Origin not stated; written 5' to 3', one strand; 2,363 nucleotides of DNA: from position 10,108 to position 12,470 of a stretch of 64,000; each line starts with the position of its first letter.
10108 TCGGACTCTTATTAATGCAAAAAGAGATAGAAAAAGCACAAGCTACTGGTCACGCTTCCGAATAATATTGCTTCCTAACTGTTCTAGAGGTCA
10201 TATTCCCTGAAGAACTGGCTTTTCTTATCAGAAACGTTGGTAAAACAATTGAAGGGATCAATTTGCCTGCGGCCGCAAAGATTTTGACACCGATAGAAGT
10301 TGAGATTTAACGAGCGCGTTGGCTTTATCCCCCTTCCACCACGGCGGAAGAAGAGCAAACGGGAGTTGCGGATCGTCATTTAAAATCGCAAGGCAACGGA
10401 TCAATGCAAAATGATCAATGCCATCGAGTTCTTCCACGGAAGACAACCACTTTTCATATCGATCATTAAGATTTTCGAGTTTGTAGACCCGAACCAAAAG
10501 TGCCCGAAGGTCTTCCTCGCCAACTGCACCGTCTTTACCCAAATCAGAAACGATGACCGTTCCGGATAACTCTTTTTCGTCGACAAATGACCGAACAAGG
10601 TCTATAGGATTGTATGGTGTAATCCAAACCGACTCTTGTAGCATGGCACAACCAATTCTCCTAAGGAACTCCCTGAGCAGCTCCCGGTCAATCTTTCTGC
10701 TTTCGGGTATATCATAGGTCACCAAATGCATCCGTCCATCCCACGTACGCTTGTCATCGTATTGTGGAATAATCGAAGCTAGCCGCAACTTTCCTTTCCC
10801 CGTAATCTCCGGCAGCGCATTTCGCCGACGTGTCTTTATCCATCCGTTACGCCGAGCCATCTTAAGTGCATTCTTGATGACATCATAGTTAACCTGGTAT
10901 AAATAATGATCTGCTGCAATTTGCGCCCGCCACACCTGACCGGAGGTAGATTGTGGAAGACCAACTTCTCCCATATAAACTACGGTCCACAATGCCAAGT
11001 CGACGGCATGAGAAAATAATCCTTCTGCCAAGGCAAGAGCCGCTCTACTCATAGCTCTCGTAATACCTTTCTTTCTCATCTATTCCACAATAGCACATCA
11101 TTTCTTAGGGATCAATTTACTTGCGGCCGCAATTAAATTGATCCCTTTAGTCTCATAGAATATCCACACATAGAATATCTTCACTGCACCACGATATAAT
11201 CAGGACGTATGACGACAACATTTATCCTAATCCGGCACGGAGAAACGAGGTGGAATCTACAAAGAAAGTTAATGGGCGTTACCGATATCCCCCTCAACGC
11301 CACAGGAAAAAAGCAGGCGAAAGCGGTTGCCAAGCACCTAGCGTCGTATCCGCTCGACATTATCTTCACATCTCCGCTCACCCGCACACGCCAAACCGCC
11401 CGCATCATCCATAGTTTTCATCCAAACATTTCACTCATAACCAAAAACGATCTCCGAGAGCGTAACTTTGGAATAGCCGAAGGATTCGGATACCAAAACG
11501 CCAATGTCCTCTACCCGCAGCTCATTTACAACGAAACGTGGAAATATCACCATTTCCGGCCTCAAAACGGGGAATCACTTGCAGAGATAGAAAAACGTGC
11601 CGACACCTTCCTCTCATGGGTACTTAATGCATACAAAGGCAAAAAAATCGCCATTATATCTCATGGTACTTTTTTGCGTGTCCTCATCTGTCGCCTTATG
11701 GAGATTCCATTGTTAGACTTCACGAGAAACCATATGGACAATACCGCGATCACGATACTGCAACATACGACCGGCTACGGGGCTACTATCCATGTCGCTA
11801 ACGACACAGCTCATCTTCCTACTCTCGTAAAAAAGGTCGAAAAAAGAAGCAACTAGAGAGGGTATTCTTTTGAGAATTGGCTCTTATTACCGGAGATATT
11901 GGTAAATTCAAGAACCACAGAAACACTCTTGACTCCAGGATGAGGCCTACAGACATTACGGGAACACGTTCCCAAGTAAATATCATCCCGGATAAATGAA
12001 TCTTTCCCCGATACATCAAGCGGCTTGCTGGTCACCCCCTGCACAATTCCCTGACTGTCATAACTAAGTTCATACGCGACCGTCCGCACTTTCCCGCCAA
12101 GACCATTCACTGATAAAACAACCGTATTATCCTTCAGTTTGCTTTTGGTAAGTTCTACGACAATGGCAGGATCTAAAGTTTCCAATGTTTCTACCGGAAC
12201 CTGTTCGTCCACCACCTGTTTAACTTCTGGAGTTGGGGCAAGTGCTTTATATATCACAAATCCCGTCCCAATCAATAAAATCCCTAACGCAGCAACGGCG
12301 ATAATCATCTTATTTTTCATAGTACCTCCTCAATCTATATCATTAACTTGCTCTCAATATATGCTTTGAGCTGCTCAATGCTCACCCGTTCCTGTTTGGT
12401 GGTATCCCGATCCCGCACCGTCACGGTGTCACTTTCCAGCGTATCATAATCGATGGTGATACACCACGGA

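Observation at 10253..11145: PaaX-like regulator with Cas2-type core, preceded by a 40-bp NotI-centred palindrome and followed by a half-copy of the same palindrome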

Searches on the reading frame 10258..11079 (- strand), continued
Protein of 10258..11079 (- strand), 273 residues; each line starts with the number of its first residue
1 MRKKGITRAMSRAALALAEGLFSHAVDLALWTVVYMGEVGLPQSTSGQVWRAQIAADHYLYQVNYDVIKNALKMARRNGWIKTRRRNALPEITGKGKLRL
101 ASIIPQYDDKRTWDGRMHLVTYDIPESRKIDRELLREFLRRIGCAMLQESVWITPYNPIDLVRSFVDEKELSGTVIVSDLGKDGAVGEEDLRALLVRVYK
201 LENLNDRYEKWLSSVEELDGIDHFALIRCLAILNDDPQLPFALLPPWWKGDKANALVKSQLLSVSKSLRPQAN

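Call 44: fold_search(model_id=the predicted structure, library=pdb)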
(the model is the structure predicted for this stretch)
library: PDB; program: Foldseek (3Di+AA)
matches with E <= 10: 493; with E <= 0.001: 2
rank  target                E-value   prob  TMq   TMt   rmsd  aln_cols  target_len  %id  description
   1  8a39_AP1              1.3e-09  1.00  0.55  0.50   8.9       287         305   20  Crystal Structure of PaaX from Escherichia coli W (released 2023-07-05)
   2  3kfw                  1.5e-05  1.00  0.51  0.58   5.0       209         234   16  Uncharacterized protein Rv0674 from Mycobacterium tuberculosis (released 2009-12-01)
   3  3l09_C                7.1e-03  0.93  0.33  0.35  10.8       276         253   10  Crystal structure of Putative transcriptional regulator (JANN_22DEC04_CONTIG27_REVISED_GENE3569) from Jannaschia sp. C (released 2010-01-12)
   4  3l09_A                9.9e-03  0.97  0.39  0.41   9.2       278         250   10  Crystal structure of Putative transcriptional regulator (JANN_22DEC04_CONTIG27_REVISED_GENE3569) from Jannaschia sp. C (released 2010-01-12)
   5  5xvp_F                1.6e-02  1.00  0.23  0.53   4.1        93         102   20  E. fae Cas1-Cas2/prespacer/target ternary complex revealing the fully integrated states (released 2017-10-04)
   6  3l09_D                1.8e-02  0.97  0.42  0.45   8.8       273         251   11  Crystal structure of Putative transcriptional regulator (JANN_22DEC04_CONTIG27_REVISED_GENE3569) from Jannaschia sp. C (released 2010-01-12)
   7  5xvn_E                1.9e-02  1.00  0.22  0.52   4.4        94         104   21  E. far Cas1-Cas2/prespacer binary complex (released 2017-10-04)
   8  5xvo_F                2.6e-02  1.00  0.23  0.50   4.2        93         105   20  E. fae Cas1-Cas2/prespacer/target ternary complex revealing DNA sampling and half-integration states (released 2017-10-04)
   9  5xvn_F                2.9e-02  1.00  0.24  0.52   4.6        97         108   18  E. far Cas1-Cas2/prespacer binary complex (released 2017-10-04)
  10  3l09_B                2.9e-02  0.87  0.37  0.39   9.4       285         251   11  Crystal structure of Putative transcriptional regulator (JANN_22DEC04_CONTIG27_REVISED_GENE3569) from Jannaschia sp. C (released 2010-01-12)
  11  5xvo_E                3.2e-02  1.00  0.23  0.50   4.2        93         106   20  E. fae Cas1-Cas2/prespacer/target ternary complex revealing DNA sampling and half-integration states (released 2017-10-04)
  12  9h6t_A                3.4e-02  1.00  0.21  0.49   4.3        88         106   16  Partial Cas1-Cas2 CRISPR integrase complex bound to a half-integration product, Streptococcus thermophilus DGCC 7710 C (released 2026-02-18)
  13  5xvp_E                3.4e-02  1.00  0.23  0.51   4.2        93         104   20  E. fae Cas1-Cas2/prespacer/target ternary complex revealing the fully integrated states (released 2017-10-04)
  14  8ia4_B                3.8e-02  1.00  0.23  0.60   3.7        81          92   20  Crystal structure of Cas2 in complex with AcrVA5-peptide (released 2023-03-22)
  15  8q2n_A                4.0e-02  0.99  0.21  0.45   4.8        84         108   17  Cas1-Cas2 CRISPR integrase bound to prespacer and target DNA, Streptococcus thermophilus DGCC 7710 CRISPR3 system (released 2024-08-14)
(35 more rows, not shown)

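Call 61: search_protein_families(library=pfam, proteins=[L043:3789-6224:-], max_evalue=0.01)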
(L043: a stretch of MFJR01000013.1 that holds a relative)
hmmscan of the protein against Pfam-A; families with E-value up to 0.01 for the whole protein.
L043:3789-6224:- (812 aa): 1 family
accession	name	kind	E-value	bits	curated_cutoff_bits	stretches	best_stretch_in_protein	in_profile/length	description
PF09586.16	YfhO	-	9.6e-08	31.3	28.5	1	713-791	758-834/835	Bacterial membrane protein YfhO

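Call 79: search_protein_families(library=padloc, proteins=[window:10258-11079:-], max_evalue=0.1)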
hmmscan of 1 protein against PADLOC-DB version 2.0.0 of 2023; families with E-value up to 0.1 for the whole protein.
window:10258-11079:- (273 aa): 9 families
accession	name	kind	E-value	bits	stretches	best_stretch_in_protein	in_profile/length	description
PDLC01251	Cas2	-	3e-07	28.6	1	117-158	2-40/84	"CAS-I,CAS-II,CAS-III,CAS-IV,CAS-V,CAS-VI; acquisition_2"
PDLC00935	Cas2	-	1.6e-06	26.4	1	117-161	2-47/96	CRISPR-associated endonuclease Cas2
PDLC01649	Cas2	-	2.3e-05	22.7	1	117-156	2-38/70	"CAS-I,CAS-II,CAS-III,CAS-IV,CAS-V,CAS-VI; acquisition_2"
PDLC01748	Cas2_IIIa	-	0.00054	18.5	1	117-152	2-34/88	-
PDLC01443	Cas2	-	0.0009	17.7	1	117-158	2-39/86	"CAS-I,CAS-II,CAS-III,CAS-IV,CAS-V,CAS-VI; acquisition_2"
PDLC01525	Cas2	-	0.0019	16.9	1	118-155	3-38/90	"CAS-I,CAS-II,CAS-III,CAS-IV,CAS-V,CAS-VI; acquisition_2"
PDLC01756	Cas2g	-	0.0044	15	1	116-164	4-49/96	-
PDLC02068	Cas2_II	-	0.023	12.4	1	118-153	24-62/137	-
PDLC01338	Cas2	-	0.034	12.7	0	119-155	2-32/76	"CAS-I,CAS-II,CAS-III,CAS-IV,CAS-V,CAS-VI; acquisition_2"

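Call 80: search_protein_families(library=phrogs, proteins=[window:10258-11079:-], max_evalue=0.1)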
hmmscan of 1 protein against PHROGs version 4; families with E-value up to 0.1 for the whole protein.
window:10258-11079:- (273 aa): 0 families

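Call 89: search_protein_families(library=pfam, alignment_id=A1, max_evalue=0.01)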
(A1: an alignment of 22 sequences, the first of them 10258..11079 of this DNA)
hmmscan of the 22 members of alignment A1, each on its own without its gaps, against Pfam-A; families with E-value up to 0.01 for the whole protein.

A. member 1, window:10258-11079:- (273 aa): 3 families
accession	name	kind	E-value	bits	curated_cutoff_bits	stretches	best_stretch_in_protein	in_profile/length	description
PF20803.2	PaaX_M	-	1.7e-16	60.5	24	1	111-177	2-68/83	PaaX protein central Cas2-like domain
PF08223.16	PaaX_C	-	4.8e-05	24.1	22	1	232-260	49-77/91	PaaX-like protein C-terminal domain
PF09827.14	CRISPR_Cas2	-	0.0027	18.3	23.8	1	117-157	2-39/74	CRISPR associated protein Cas2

B. families by the number of members that match (of 22 scanned): 4 families
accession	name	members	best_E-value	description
PF20803.2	PaaX_M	22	6e-17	PaaX protein central Cas2-like domain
PF08223.16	PaaX_C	21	4.2e-06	PaaX-like protein C-terminal domain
PF09827.14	CRISPR_Cas2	19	5.3e-05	CRISPR associated protein Cas2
PF06224.18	AlkZ-like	1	0.0016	DNA glycosylase AlkZ-like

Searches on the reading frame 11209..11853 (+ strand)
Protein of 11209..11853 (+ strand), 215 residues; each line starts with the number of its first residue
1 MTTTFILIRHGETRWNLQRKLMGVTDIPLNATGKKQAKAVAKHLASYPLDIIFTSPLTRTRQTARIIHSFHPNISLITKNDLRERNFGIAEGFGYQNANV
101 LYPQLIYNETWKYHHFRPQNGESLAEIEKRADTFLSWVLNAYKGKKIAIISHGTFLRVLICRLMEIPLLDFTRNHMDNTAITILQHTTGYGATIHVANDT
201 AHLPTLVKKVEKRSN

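Call 61: search_protein_families(library=pfam, proteins=[window:11209-11853:+], max_evalue=0.01)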
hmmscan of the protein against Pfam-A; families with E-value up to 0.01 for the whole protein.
window:11209-11853:+ (215 aa): 1 family
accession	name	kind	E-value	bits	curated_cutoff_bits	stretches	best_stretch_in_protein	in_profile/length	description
PF00300.27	His_Phos_1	-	3.8e-54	183.8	21.7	1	6-199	2-193/194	Histidine phosphatase superfamily (branch 1)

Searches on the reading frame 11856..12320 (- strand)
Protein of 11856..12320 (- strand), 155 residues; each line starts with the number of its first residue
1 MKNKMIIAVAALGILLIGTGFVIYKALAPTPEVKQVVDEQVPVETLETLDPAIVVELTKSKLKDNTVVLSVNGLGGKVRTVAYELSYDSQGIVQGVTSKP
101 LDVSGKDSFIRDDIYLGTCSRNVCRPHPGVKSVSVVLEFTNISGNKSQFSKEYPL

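Call 61: search_protein_families(library=pfam, proteins=[window:11856-12320:-], max_evalue=0.01)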
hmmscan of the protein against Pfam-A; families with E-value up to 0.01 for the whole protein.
window:11856-12320:- (155 aa): 0 families

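Call 67: find_homologous_proteins(query=window:11856-12320:-, max_evalue=0.00001)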
Query window:11856-12320:- (155 aa): 426 proteins with E <= 0.00001 among 513 candidates; the best 120 are listed.
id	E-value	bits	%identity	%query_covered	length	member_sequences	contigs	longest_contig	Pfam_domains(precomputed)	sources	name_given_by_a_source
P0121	2.3e-93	328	100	100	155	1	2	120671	-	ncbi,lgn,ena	ncbi:MAG: hypothetical protein AAB557_03105 [Patescibacteria group bacterium]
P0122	1.7e-90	319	100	97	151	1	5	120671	-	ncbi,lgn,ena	-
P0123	1.1e-86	306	92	100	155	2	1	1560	-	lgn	-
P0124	1.3e-73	264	79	99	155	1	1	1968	-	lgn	-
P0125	1.7e-73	264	79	100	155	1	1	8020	-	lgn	-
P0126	4.1e-73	262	78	99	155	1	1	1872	-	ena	-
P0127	5.6e-73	262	79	100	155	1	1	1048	-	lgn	-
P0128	2.5e-71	257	78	100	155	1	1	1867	-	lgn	-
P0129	4.6e-71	256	78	99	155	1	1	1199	-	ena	-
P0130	1.2e-70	254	77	100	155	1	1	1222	-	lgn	-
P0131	4.7e-70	252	72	100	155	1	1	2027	-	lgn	-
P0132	5.3e-70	252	76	97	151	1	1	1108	-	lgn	-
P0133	1.6e-69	251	79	87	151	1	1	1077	-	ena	-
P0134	1.8e-69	250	73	100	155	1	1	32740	-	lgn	-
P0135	2.8e-69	250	73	100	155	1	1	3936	-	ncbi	-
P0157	3.5e-56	207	63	100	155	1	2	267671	-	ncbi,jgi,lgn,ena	-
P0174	7.5e-53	197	61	100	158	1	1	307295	-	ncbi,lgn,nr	ncbi:MAG: hypothetical protein Q8L37_00400 [Candidatus Gottesmanbacteria bacterium]|nr:hypothetical 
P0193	2.5e-51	192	58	99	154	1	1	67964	-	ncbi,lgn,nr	ncbi:hypothetical protein HY948_04000 [Candidatus Gottesmanbacteria bacterium]|nr:hypothetical prote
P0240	1.9e-47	179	61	85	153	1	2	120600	-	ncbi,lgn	-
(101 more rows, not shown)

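Call 68: find_encoding_contigs(protein=P0174, flank=4000, max_places=1)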
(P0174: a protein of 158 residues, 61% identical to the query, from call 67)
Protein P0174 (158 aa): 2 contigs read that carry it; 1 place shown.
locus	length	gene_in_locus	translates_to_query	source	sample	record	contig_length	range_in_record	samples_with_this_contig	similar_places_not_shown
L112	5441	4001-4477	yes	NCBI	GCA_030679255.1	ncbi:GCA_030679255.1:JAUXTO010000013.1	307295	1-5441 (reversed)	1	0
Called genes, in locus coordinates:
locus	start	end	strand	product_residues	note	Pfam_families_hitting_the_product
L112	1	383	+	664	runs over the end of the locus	PF13196:DUF4012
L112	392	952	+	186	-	PF11967:RecO_N, PF02565:RecO_C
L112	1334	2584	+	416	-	PF00464:SHMT, PF00155:Aminotran_1_2, PF01212:Beta_elim_lyase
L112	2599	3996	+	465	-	PF00587:tRNA-synt_2b, PF03129:HGTP_anticodon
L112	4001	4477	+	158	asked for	-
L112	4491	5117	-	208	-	PF00300:His_Phos_1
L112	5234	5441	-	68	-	?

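Call 69: find_encoding_contigs(protein=P0157, flank=4000, max_places=1)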
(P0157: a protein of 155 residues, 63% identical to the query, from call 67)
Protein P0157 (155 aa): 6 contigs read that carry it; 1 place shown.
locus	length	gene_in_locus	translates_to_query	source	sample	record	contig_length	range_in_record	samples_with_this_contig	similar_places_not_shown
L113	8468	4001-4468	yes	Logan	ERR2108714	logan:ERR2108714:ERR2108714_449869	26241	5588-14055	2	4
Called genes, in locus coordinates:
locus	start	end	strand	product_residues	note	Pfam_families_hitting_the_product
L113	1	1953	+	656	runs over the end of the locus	PF13196:DUF4012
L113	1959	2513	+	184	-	PF11967:RecO_N, PF02565:RecO_C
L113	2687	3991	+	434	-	PF00587:tRNA-synt_2b, PF03129:HGTP_anticodon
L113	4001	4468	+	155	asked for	-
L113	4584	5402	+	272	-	PF20803:PaaX_M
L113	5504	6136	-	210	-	PF00300:His_Phos_1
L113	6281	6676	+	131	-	PF02381:MraZ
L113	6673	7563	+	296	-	PF01795:Methyltransf_5, PF13847:Methyltransf_31 (faint)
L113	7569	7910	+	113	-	-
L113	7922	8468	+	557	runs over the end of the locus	PF03717:PBP_dimer, PF13354:Beta-lactamase2 (faint), PF00905:Transpeptidase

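Call 70: find_encoding_contigs(protein=P0193, flank=4000, max_places=1)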
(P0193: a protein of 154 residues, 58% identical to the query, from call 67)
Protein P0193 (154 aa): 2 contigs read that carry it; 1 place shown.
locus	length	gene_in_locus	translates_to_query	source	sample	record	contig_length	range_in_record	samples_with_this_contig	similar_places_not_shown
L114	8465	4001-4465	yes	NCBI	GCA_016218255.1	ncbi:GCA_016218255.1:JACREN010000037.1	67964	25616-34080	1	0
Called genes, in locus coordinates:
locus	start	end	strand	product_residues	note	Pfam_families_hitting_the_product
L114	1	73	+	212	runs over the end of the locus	PF02397:Bac_transf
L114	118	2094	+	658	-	PF13196:DUF4012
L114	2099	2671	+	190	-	PF11967:RecO_N, PF02565:RecO_C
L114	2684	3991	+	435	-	PF00587:tRNA-synt_2b, PF03129:HGTP_anticodon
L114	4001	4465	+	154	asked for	-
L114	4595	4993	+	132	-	PF02381:MraZ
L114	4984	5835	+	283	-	PF01795:Methyltransf_5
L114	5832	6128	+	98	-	-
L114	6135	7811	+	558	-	PF03717:PBP_dimer, PF00905:Transpeptidase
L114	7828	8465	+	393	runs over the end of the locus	PF08245:Mur_ligase_M, PF02875:Mur_ligase_C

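Call 71: find_encoding_contigs(protein=P0240, flank=4000, max_places=1)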
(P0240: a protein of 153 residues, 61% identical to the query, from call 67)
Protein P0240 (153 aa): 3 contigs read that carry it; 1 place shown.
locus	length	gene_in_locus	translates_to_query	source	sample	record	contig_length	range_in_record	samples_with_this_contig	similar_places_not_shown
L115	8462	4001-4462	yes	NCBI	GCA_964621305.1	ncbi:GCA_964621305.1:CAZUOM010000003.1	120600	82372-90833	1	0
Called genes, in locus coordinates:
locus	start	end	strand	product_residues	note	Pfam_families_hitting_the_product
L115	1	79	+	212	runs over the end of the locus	PF02397:Bac_transf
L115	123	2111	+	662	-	PF13196:DUF4012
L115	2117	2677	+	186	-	PF11967:RecO_N, PF02565:RecO_C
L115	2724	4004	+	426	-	PF00587:tRNA-synt_2b, PF03129:HGTP_anticodon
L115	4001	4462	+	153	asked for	-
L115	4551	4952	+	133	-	PF02381:MraZ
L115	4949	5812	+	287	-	PF01795:Methyltransf_5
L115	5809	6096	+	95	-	-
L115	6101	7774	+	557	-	PF03717:PBP_dimer, PF00905:Transpeptidase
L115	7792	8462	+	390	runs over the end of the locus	PF08245:Mur_ligase_M, PF02875:Mur_ligase_C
